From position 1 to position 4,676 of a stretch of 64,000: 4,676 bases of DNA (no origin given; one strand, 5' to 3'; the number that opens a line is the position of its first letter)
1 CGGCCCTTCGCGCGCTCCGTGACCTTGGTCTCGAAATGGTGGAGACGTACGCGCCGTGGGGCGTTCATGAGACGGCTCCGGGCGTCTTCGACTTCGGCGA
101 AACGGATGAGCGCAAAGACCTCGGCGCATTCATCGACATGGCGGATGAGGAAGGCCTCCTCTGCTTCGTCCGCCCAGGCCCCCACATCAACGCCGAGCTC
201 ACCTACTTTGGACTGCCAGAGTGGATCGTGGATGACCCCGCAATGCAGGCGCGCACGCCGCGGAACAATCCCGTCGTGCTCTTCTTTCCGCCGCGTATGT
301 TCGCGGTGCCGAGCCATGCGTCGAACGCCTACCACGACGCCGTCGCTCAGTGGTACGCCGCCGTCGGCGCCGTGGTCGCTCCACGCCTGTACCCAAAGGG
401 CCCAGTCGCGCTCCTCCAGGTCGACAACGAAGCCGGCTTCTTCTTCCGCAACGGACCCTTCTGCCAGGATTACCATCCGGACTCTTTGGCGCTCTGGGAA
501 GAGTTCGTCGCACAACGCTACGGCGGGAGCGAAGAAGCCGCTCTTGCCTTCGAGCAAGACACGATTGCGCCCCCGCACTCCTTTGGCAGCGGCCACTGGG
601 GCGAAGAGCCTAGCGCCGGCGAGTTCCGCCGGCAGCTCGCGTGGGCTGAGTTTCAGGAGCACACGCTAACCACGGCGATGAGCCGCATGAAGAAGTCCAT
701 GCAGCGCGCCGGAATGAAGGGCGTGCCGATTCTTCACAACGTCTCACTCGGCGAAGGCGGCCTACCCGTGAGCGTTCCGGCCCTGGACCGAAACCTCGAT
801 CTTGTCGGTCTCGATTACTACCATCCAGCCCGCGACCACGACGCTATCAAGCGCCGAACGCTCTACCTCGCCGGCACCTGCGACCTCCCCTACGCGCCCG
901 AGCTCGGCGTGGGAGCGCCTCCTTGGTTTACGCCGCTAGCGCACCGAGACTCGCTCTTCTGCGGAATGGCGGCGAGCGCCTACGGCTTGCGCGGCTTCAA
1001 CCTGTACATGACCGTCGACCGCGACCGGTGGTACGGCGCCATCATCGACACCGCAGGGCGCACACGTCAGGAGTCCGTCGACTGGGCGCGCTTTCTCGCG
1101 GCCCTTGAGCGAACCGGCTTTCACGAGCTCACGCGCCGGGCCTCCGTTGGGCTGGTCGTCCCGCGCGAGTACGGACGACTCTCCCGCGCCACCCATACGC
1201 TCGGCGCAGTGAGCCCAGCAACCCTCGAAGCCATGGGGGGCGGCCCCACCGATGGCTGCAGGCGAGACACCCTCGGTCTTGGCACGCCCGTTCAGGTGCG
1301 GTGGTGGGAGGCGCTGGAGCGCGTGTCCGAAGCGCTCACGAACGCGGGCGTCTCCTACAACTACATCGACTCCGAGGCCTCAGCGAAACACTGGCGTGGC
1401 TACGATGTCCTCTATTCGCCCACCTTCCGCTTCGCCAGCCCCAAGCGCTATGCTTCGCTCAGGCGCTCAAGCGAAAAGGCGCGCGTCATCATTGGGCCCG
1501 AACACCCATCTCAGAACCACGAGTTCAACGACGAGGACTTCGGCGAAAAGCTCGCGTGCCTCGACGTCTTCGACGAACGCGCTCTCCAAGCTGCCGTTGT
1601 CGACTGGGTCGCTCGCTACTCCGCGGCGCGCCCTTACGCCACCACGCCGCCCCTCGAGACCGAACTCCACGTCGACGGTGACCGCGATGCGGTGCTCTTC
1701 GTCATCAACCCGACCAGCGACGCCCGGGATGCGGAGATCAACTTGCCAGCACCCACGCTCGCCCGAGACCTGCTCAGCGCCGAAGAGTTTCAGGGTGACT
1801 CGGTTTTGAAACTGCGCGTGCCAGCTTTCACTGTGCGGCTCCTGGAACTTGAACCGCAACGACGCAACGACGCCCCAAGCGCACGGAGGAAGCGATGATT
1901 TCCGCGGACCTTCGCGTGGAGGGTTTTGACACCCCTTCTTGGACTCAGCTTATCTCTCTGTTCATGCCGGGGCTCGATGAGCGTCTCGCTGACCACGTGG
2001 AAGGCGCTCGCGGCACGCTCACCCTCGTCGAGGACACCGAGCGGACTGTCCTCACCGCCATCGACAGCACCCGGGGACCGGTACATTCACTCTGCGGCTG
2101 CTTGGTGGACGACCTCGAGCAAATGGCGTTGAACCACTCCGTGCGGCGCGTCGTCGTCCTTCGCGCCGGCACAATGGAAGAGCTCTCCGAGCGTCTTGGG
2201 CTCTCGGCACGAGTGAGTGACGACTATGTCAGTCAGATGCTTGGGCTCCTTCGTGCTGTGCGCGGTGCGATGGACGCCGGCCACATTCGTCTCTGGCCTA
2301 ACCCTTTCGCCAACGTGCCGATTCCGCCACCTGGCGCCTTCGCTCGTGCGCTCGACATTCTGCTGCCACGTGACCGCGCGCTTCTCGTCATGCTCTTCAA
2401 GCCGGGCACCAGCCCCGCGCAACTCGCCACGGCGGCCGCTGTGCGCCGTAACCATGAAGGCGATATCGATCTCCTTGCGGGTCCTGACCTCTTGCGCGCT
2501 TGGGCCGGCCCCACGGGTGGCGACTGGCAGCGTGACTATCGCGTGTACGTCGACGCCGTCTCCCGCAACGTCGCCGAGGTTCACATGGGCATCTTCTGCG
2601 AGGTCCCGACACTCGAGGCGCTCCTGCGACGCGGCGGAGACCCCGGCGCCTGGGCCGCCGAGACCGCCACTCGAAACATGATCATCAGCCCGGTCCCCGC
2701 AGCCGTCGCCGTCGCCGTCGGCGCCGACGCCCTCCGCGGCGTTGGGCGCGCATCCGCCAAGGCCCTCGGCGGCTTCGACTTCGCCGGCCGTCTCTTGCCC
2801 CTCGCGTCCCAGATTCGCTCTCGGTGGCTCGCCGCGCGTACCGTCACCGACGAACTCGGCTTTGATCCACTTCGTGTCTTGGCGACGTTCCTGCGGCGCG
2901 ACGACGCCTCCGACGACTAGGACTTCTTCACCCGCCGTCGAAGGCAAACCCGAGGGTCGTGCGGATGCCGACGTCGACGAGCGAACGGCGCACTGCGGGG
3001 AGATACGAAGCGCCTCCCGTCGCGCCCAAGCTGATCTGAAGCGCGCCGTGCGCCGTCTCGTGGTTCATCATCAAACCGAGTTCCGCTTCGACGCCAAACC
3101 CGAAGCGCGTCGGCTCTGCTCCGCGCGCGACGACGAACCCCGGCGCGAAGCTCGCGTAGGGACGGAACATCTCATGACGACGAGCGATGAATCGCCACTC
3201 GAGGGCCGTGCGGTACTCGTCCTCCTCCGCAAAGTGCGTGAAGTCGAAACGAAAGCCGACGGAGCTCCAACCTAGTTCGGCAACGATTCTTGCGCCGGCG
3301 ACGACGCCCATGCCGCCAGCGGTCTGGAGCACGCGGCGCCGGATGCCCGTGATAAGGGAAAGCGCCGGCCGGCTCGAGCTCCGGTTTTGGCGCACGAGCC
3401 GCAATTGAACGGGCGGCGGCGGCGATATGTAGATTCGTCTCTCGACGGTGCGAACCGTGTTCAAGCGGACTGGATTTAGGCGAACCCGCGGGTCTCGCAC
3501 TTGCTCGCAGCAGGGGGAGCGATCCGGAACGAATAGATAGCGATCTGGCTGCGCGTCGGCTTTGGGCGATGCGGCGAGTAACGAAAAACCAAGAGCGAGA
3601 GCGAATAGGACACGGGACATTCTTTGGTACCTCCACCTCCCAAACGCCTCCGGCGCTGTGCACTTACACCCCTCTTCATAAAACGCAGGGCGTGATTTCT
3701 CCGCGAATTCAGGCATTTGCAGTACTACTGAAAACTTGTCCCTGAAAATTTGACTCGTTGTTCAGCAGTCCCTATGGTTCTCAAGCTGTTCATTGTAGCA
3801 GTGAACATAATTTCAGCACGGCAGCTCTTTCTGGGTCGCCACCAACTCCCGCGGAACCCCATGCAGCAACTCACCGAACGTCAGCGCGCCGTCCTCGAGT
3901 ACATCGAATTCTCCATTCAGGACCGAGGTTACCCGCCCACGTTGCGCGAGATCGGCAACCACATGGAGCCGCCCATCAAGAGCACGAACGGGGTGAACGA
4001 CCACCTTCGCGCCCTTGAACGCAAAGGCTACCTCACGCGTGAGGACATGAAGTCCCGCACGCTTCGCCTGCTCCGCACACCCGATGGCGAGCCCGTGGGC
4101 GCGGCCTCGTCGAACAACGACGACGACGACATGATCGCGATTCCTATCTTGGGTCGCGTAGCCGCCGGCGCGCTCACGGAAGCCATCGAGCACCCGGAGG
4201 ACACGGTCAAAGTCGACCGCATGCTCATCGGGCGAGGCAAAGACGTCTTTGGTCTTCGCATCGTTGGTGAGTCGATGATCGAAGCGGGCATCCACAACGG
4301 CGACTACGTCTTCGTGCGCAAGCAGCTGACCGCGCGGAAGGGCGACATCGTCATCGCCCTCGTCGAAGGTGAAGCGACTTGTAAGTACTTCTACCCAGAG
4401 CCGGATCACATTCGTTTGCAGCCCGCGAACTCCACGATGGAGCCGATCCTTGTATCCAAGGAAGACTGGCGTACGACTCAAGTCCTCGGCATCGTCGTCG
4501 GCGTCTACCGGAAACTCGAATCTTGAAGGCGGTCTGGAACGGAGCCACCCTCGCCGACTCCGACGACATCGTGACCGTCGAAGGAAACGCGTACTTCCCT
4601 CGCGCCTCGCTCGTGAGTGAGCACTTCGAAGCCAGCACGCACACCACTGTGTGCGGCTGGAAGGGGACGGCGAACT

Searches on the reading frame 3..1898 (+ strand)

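Call 25: search_protein_families(library=pfam, proteins=[window:3-1898:+])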
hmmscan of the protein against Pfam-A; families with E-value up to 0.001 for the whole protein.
window:3-1898:+ (631 aa): 1 family
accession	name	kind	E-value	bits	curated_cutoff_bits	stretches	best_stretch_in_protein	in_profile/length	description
PF01301.25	Glyco_hydro_35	-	1e-24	88.1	27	1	2-86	30-111/319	Glycosyl hydrolases family 35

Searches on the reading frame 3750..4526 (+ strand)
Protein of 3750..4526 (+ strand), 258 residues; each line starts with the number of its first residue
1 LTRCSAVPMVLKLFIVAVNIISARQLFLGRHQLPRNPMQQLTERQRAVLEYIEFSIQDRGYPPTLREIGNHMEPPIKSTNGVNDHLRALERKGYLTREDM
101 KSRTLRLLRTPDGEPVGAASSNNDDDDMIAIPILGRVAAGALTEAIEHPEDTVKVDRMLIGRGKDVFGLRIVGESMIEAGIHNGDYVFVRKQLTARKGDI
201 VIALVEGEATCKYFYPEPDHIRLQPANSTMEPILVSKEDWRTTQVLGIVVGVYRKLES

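Call 25: search_protein_families(library=pfam, proteins=[window:3750-4526:+])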
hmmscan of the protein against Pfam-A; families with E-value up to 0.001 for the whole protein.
window:3750-4526:+ (258 aa): 2 families
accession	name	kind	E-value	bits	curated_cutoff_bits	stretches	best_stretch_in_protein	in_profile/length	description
PF00717.28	Peptidase_S24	-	4.9e-31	107.3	23.3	1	132-250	1-116/116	Peptidase S24-like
PF01726.22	LexA_DNA_bind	-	4.5e-23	81.2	23.7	1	38-104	1-65/65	LexA DNA binding domain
